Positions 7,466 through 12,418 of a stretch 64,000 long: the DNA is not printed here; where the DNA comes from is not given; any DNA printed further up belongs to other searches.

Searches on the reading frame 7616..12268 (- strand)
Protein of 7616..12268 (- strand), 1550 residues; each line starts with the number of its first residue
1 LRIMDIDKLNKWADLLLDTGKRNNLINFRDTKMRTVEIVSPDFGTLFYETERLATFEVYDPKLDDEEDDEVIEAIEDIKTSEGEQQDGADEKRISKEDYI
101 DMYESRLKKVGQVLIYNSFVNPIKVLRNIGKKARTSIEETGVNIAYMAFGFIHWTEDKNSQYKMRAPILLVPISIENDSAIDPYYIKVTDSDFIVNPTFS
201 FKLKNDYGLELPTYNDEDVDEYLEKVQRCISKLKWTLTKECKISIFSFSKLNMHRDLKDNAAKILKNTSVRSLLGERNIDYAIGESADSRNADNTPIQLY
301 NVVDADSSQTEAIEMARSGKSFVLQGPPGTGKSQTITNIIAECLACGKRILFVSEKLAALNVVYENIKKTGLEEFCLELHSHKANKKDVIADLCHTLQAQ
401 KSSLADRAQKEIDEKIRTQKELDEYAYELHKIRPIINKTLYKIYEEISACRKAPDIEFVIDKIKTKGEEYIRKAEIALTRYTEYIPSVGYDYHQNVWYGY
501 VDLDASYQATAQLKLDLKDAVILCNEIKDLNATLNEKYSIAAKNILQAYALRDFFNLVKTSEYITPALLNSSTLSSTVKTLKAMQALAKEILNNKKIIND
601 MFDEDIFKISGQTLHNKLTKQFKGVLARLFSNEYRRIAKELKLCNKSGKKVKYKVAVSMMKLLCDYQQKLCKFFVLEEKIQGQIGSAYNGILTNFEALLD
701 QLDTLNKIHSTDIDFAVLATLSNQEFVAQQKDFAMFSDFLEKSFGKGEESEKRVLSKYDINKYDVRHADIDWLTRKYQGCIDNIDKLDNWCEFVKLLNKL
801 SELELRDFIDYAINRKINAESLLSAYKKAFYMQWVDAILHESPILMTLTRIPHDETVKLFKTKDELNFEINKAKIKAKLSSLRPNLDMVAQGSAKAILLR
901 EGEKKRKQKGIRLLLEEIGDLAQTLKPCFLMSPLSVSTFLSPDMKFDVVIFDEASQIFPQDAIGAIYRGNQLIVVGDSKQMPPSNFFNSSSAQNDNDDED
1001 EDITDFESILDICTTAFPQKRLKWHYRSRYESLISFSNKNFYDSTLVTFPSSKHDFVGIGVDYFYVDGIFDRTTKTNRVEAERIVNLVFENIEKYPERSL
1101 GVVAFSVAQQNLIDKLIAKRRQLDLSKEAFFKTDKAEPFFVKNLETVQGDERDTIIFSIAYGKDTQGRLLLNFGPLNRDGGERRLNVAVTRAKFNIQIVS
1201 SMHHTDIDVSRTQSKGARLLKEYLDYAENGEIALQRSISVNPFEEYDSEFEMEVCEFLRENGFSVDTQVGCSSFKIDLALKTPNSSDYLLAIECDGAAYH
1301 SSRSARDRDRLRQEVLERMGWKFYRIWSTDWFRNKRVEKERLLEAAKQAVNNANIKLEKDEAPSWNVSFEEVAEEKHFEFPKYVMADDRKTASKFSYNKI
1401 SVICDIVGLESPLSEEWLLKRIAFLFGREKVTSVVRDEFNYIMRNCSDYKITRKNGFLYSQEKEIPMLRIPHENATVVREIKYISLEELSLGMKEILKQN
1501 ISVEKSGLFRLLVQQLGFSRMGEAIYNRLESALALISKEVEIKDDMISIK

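Call 36: search_protein_families(library=pfam, proteins=[window:7616-12268:-])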
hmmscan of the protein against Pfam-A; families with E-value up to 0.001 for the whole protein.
window:7616-12268:- (1550 aa): 9 families
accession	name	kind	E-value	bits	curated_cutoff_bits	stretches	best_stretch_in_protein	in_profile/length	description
PF18741.7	MTES_1575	-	2.7e-38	130.4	38.2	1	1250-1345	1-95/96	REase_MTES_1575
PF13195.11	DUF4011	-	4.1e-36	124.8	22.2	1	16-203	2-158/158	Protein of unknown function (DUF4011)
PF13086.12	AAA_11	-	1.1e-16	61.8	27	2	306-465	3-147/257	AAA domain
PF13087.12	AAA_12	-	4.7e-15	56.1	27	1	1018-1201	16-193/195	AAA domain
PF13245.12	AAA_19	-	6.1e-11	43.1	25.1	1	309-397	1-71/134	AAA domain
PF09848.15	SLFN-g3_helicase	-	1.3e-05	25.1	24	0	321-414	3-109/354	Schlafen group 3, DNA/RNA helicase domain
PF13604.12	AAA_30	-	1.7e-05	25.1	27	0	306-366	3-65/191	AAA domain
PF04851.21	ResIII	-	4.1e-05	24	22.5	0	309-401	8-114/164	Type III restriction enzyme, res subunit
PF00270.35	DEAD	-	0.00047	20.4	26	0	308-406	3-107/167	DEAD/DEAH box helicase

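Call 64: search_protein_families(library=padloc, proteins=[window:7616-12268:-])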
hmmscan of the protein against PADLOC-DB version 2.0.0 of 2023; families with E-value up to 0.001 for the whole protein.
window:7616-12268:- (1550 aa): 6 families
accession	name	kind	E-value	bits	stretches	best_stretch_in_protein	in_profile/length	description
PDLC05009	PDC-S37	-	0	1419.8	1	7-1543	8-1539/1550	-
PDLC02194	Hhe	-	5.4e-182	605.4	2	774-1335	1204-1769/1911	-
PDLC03920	MkoA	-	5.4e-37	125.6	2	943-1228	788-1098/1112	-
PDLC03924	MkoC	-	1.5e-26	90.8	1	946-1246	671-964/1136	-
PDLC03921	MkoA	-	7.3e-15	51.7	2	293-371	1013-1096/1607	-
PDLC04140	mad8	-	2.8e-06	25.1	1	318-469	26-133/314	mads_8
